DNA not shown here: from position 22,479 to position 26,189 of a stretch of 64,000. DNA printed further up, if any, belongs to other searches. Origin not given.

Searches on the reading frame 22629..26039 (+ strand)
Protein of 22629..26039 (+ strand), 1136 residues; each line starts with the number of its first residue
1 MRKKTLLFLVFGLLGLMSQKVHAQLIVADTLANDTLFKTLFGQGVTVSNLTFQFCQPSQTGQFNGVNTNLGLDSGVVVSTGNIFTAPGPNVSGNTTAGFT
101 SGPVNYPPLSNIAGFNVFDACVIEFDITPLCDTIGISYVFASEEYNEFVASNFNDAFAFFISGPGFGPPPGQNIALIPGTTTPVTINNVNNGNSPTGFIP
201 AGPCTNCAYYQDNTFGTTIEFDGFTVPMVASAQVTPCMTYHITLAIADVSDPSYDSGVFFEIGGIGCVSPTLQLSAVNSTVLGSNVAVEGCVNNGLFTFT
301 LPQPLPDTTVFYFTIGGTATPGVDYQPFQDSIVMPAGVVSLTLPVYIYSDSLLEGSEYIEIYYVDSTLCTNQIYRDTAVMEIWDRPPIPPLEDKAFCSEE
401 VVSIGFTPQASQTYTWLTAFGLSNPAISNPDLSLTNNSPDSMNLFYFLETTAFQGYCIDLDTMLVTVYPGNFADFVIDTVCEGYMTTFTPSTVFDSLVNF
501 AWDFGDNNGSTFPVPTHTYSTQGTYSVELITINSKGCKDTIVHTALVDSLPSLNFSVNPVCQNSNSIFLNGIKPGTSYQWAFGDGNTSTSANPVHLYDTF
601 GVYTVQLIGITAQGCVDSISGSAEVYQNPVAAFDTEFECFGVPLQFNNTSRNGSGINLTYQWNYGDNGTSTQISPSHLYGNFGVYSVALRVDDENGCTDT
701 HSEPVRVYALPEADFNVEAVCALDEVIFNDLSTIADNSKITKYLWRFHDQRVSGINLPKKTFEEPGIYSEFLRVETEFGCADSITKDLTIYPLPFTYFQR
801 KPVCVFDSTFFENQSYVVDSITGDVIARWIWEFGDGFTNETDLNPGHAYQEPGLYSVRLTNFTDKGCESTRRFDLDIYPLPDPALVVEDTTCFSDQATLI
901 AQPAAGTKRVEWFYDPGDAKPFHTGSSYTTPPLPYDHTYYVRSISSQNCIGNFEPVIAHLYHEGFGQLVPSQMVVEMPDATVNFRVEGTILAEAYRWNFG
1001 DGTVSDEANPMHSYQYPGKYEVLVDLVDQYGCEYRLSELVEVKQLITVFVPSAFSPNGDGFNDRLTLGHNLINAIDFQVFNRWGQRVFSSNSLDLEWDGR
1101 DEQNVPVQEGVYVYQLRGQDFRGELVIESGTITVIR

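Call 64: search_protein_families(library=pfam, proteins=[window:22629-26039:+], max_evalue=0.0001)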
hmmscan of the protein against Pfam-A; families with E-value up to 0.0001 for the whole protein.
window:22629-26039:+ (1136 aa): 4 families
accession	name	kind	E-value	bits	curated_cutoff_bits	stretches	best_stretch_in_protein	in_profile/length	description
PF18911.6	PKD_4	-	4e-74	245.2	27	6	629-704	4-82/85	PKD domain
PF00801.26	PKD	-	1.1e-35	121.9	23.5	4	979-1031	14-70/80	PKD domain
PF13585.12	CHU_C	-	6.1e-16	58.8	27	1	1050-1118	3-72/86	CHU_C Type IX secretion signal domain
PF19081.6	Ig_7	-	1.6e-13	51.2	27.3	1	883-950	4-72/84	Ig-like domain CHU_C associated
